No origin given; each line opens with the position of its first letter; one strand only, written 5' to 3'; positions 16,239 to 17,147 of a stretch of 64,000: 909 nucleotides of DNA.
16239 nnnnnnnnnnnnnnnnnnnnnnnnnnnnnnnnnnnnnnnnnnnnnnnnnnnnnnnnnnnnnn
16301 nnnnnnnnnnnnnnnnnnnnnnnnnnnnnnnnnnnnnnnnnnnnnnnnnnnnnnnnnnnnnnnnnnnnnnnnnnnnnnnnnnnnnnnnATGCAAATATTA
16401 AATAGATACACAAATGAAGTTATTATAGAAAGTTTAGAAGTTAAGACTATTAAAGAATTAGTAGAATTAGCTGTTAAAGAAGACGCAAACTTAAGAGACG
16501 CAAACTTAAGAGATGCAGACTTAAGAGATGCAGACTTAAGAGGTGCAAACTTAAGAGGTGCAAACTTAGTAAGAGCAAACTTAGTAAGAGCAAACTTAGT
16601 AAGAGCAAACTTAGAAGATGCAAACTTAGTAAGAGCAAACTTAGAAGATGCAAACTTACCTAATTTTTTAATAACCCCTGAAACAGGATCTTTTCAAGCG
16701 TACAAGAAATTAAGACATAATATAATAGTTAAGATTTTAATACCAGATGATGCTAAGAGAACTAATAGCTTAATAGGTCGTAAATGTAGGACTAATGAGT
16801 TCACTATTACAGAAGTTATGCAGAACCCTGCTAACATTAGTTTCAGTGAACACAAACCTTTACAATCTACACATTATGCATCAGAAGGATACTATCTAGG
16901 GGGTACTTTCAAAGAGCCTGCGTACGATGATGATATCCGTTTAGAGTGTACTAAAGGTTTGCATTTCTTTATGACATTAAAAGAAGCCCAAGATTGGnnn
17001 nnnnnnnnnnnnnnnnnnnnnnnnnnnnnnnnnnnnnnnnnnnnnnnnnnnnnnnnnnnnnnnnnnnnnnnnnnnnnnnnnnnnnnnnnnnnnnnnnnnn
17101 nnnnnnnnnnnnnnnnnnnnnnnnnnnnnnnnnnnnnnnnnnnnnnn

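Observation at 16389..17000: Early pentapeptide-repeat protein encoded by tandem 15-bp DNA repeats: DNA-mimic anti-defence candidate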

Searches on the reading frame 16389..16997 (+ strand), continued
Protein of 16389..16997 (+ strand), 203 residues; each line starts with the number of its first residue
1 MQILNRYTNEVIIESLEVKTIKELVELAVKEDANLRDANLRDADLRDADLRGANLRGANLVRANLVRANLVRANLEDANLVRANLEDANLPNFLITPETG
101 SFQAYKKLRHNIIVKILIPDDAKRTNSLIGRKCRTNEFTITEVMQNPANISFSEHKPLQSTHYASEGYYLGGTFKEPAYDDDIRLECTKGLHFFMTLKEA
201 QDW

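Call 55: find_related_loci(query=window:16389-16997:+, collection=viral_contigs, flank=5000)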
Query window:16389-16997:+ (203 aa) in viral_contigs; peptide patterns used: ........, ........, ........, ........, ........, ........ (x = any residue, [..] = any of these).
155 stretches matched a pattern; 128 encode a relative of the query (tblastn E <= 1e-3); the best 80 are kept; 80 distinct loci.
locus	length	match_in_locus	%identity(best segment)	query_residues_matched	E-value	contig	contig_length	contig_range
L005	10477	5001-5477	48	33-203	8e-41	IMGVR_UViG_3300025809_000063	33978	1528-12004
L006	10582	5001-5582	41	1-203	8e-41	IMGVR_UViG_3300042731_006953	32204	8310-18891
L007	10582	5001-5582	41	1-203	8e-41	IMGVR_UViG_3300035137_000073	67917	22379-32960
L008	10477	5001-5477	48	33-203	8e-41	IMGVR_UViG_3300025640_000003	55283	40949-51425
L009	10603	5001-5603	44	1-200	1e-40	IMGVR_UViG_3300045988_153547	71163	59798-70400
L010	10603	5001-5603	44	1-200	1e-40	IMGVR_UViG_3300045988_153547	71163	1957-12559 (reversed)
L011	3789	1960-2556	43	1-203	9e-40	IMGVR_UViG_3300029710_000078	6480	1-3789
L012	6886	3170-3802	41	1-200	1e-37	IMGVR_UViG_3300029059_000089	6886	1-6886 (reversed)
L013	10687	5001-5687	39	1-203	7e-37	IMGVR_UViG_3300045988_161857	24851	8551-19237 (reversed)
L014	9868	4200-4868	39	1-201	2e-36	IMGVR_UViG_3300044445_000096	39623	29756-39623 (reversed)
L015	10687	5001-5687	39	1-203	1e-36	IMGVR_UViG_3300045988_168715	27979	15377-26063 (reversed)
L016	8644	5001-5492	46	33-201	1e-35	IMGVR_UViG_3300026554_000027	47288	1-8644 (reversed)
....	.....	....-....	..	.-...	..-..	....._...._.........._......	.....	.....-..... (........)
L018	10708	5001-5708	37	1-200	7e-35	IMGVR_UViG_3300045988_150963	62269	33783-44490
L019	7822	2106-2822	38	1-203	8e-35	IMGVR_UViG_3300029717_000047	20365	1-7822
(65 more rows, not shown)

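Call 59: search_protein_families(library=padloc, proteins=[window:16389-16997:+], max_evalue=0.1)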
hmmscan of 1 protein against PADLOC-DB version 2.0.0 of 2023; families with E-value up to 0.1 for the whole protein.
window:16389-16997:+ (203 aa): 0 families

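Call 60: search_protein_families(library=ncbifam, proteins=[window:16389-16997:+], max_evalue=0.1)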
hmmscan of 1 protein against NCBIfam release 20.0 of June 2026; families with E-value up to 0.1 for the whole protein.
window:16389-16997:+ (203 aa): 13 families
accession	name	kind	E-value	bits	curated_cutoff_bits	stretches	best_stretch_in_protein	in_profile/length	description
NF052603.1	penta_Alr5209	equivalog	1.1e-12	48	125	1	31-91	26-86/113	Alr5209 family pentapeptide repeat protein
NF047416.1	penta_HetL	equivalog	1.2e-12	47.8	260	1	33-90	68-125/218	heterocyst differentiation pentapeptide repeat protein HetL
NF011744.0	PRK15197.1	equivalog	6.4e-10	38.7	274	1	36-92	177-233/291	SPI-2 type III secretion system effector PipB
NF011743.0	PRK15196.1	equivalog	3e-09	36.2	354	1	32-91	251-310/350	type III secretion system effector PipB2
NF000349.1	mfpA_AE000516.2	equivalog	0.00021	21.2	360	1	33-78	107-152/183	pentapeptide repeat protein MfpA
NF012152.0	penta_rpt_QnrC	exception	0.00031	20.8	500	1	31-87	55-131/221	QnrC family quinolone resistance pentapeptide repeat protein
NF000056.3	penta_rpt_QnrS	exception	0.0022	17.7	460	1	33-87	77-131/218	QnrS family quinolone resistance pentapeptide repeat protein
NF038182.1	penta_rpt_SmQnr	exception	0.0029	17.5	460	1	32-60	169-197/215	SmQnr family pentapeptide repeat protein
NF033086.2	penta_rpt_Qnr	equivalog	0.003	17.3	240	1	33-87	71-125/211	Qnr family pentapeptide repeat protein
NF000421.1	penta_rpt_QnrVC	exception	0.0081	16.1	460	1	32-86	56-130/218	QnrVC family quinolone resistance pentapeptide repeat protein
NF000071.4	penta_rpt_QnrA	exception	0.014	15.2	450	1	34-85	53-104/218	QnrA family quinolone resistance pentapeptide repeat protein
NF012151.0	penta_rpt_QnrAS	exception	0.02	14.9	490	1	35-83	59-127/218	QnrAS family quinolone resistance pentapeptide repeat protein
NF033900.0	T4SS_IcmE_DotG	equivalog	0.059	11.4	750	1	33-88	564-619/1008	type IVB secretion system protein DotG/IcmE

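Call 66: find_encoding_contigs(protein=P0002, flank=6000, max_places=2)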
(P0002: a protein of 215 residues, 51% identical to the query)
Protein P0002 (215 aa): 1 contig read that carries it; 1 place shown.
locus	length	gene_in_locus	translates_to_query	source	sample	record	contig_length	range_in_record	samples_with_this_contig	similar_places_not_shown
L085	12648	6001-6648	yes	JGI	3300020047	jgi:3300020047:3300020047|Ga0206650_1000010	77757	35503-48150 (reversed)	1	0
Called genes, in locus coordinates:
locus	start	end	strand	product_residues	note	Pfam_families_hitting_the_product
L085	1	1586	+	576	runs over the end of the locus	PF02511:Thy1, PF00145:DNA_methylase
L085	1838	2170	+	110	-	-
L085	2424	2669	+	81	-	-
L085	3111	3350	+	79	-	-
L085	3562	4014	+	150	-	-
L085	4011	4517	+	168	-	-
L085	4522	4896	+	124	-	-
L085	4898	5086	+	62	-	-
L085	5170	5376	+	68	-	-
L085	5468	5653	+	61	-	-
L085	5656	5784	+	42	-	-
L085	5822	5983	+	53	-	-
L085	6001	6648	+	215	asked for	PF13599:Pentapeptide_4 (weak), PF00805:Pentapeptide, PF13576:Pentapeptide_3 (faint), PF00805:Pentapeptide, PF19062:DUF5758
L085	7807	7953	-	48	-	-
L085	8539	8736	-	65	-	-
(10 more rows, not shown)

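Call 67: find_encoding_contigs(protein=P0003, flank=6000, max_places=2)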
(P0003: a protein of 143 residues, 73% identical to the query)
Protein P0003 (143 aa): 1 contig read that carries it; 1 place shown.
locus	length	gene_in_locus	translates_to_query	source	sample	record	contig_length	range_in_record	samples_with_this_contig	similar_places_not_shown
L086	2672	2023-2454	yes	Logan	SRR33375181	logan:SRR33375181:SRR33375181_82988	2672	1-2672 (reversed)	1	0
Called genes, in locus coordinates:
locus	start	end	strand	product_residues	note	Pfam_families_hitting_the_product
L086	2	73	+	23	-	?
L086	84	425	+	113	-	-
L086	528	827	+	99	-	-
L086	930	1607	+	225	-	-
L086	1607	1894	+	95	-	-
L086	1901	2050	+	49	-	-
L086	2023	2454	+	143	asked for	PF00805:Pentapeptide, PF19062:DUF5758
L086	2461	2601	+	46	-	-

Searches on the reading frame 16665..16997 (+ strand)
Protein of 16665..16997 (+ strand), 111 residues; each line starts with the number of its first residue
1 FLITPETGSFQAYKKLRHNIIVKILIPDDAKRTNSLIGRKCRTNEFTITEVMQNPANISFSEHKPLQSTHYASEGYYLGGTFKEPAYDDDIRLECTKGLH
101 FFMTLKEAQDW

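Call 30: search_protein_representatives(protein=window:16665-16997:+)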
Query: 111 residues. Proteins with E-value up to 0.001 (for the whole library): 2040; up to 1e-10: 390; up to 1e-30: 1. The best 150 are listed.
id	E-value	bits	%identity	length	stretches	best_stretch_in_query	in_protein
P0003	1.9e-50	185.6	75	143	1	1-111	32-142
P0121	1.2e-28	115.5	55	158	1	1-111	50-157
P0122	1.6e-26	108.6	50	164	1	1-111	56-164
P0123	3.5e-24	101.1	50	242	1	1-111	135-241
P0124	2.1e-23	98.6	31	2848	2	41-72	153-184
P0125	8.9e-23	96.6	49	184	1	3-111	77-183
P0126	6.1e-22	93.9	49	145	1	2-110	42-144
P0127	6.5e-22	93.8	48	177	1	2-110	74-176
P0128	3.1e-21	91.6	41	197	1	1-110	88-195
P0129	1.3e-20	89.6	54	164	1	1-111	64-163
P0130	1.7e-20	89.3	50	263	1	1-109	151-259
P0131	2.1e-20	89.0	44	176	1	1-111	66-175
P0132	5.9e-20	87.5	46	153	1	1-111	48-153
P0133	1.1e-19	86.7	43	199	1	1-109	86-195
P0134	2.4e-19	85.5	47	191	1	2-110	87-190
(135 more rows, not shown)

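Call 46: predict_structure(alignment_id=A2)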
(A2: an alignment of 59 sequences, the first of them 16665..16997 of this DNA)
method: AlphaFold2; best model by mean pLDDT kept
length: 111 residues; sequences in the alignment: 59
mean_pLDDT: 91.0   pTM: 0.84
mean pLDDT of the five models: 91.0, 90.8, 90.3, 89.9, 89.8
residues with pLDDT >= 90: 83; 70-90: 21; 50-70: 7; < 50: 0
segments of 3 or more residues with pLDDT < 50: none
pLDDT, mean of each block of 10 residues (from residue 1): 87 95 98 90 97 92 79 81 95 91 96 91
secondary structure, 60 per line:
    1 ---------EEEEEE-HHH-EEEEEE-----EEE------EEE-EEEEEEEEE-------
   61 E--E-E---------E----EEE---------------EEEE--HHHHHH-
elements in order: E10-15 E21-26 E32-34 E41-43 E45-53 E81-83 E99-102 H105-110

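Call 57: fold_search(model_id=the predicted structure, library=viral)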
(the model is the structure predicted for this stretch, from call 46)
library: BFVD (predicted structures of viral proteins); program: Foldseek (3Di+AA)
matches with E <= 10: 242; with E <= 0.001: 16
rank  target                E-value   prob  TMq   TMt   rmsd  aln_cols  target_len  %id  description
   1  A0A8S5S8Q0            2.4e-06  1.00  0.75  0.43   2.2       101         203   30  HEAT repeat domain-containing protein [Phage sp. ctGns7]
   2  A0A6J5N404            1.5e-05  1.00  0.76  0.51   2.1       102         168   24  Uncharacterized protein [uncultured Caudovirales phage]
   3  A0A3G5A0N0            2.9e-05  1.00  0.71  0.24   6.3       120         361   22  MORN repeat-containing protein [Harvfovirus sp.]
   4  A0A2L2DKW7            3.5e-05  1.00  0.76  0.52   4.6       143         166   17  Uncharacterized protein [Acanthamoeba polyphaga mimivirus]
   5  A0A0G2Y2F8            6.1e-05  1.00  0.80  0.61   3.8       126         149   23  Uncharacterized protein [Acanthamoeba polyphaga mimivirus Kroon]
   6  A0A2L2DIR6            1.2e-04  1.00  0.79  0.70   3.5       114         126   19  Uncharacterized protein [Acanthamoeba polyphaga mimivirus]
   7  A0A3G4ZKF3            1.2e-04  1.00  0.68  0.50   5.7       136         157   21  Uncharacterized protein [Terrestrivirus sp.]
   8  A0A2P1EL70            4.2e-04  1.00  0.66  0.50   3.7       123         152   17  Uncharacterized protein [Moumouvirus australiensis]
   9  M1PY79                5.3e-04  1.00  0.66  0.48   5.9       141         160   17  Uncharacterized protein [Moumouvirus goulette]
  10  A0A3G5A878            5.6e-04  1.00  0.71  0.29   5.1       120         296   19  MORN repeat-containing protein [Hyperionvirus sp.]
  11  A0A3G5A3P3            6.5e-04  1.00  0.78  0.24   2.7       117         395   17  Uncharacterized protein (Fragment) [Harvfovirus sp.]
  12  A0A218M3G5            6.9e-04  1.00  0.70  0.45   3.5       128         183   16  Uncharacterized protein [Acidovorax phage ACP17]
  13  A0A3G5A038            7.3e-04  1.00  0.65  0.44   6.7       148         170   18  Uncharacterized protein [Faunusvirus sp.]
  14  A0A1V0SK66            8.1e-04  1.00  0.59  0.09   6.5       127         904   21  RING finger domain protein [Klosneuvirus KNV1]
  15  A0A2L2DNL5            9.1e-04  1.00  0.55  0.62   6.5       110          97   15  Uncharacterized protein [Acanthamoeba polyphaga mimivirus]
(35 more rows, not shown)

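Call 75: search_solved_structures(query=A3, max_evalue=10, show_alignments=2)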
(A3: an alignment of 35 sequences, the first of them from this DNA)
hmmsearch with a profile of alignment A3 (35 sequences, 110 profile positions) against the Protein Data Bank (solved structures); distinct sequences matched with E-value up to 10: 0.

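Call 80: find_related_loci(query=A3, collection=genome_contigs, flank=4000)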
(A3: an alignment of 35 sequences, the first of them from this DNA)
Query A3 (111 aa) in genome_contigs; peptide patterns used: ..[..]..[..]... (x = any residue, [..] = any of these).
127 stretches matched a pattern; 72 encode a relative of the query (tblastn E <= 1e-3); 71 distinct loci.
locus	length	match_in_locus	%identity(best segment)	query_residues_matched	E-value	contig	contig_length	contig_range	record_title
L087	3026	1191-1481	39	3-111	2e-23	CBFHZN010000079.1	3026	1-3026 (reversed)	MAG: Microbacteriaceae bacterium isolate Co_bin_561_strict genome assembly, contig: Co_bin_561_strict_c109, whole genome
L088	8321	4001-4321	43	1-111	3e-23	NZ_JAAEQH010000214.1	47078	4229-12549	MAG: Neptuniibacter sp. isolate Gpa_13 GpaG_CONTIG2567030, whole genome shotgun sequence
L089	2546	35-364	40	3-111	1e-21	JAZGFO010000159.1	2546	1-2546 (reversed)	MAG: Saprospiraceae bacterium isolate SCS4bin.49 SCS4bin.49_159, whole genome shotgun sequence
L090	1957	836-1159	35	1-111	1e-20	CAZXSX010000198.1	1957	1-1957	MAG TPA_asm: uncultured Polynucleobacter sp. isolate SRP342105_co2_15 genome assembly, contig: NODE_95894_length_1957_co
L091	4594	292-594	40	5-111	2e-20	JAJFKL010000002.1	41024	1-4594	MAG: Gammaproteobacteria bacterium isolate OFTM147 OFTM147_1, whole genome shotgun sequence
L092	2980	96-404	41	5-111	4e-20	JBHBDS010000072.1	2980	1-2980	MAG: Filifactoraceae bacterium isolate D-51_MAG_33 D-51__54213, whole genome shotgun sequence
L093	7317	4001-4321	39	1-111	4e-20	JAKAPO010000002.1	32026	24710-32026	MAG: bacterium isolate YF1.bin71 NODE_1402_length_32026_cov_1.603310, whole genome shotgun sequence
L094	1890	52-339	40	5-111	6e-20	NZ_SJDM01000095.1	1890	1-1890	Crenalkalicoccus roseus strain YIM 78023 Scaffold95, whole genome shotgun sequence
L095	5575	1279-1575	37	8-111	3e-19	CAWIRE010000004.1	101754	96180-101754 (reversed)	MAG: uncultured Alphaproteobacteria bacterium isolate MFD03044.bin.1.46 genome assembly, contig: contig_30827, whole gen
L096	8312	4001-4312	39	5-111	6e-19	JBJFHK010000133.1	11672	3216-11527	MAG: Eubacterium sp. isolate PUUB62_bin.015 NODE_2733_length_11672_cov_34.212792, whole genome shotgun sequence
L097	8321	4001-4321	38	2-111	5e-18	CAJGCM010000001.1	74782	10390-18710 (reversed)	MAG: uncultured Clostridia bacterium isolate MAG24 genome assembly, contig: k141_5050845_length_74782_cov_19.3457, whole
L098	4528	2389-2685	36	3-111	6e-18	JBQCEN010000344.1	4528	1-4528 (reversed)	MAG: Pararhizobium sp. isolate bin135 k141_1191888, whole genome shotgun sequence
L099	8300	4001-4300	37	3-111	7e-18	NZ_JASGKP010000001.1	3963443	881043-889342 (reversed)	MAG: Aestuariivirga sp. isolate 5N006 JMF-2111-06-0005.ont.bin.6_0, whole genome shotgun sequence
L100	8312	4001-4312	38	2-108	3e-17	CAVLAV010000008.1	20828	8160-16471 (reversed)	bacterium isolate H07658-L1_cleanbin_000007 genome assembly, contig: Spades_H07658-L1_contig_549, whole genome shotgun s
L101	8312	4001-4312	37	2-109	3e-17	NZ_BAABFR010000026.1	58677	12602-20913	Tsukamurella soli strain JCM 17688 sequence026, whole genome shotgun sequence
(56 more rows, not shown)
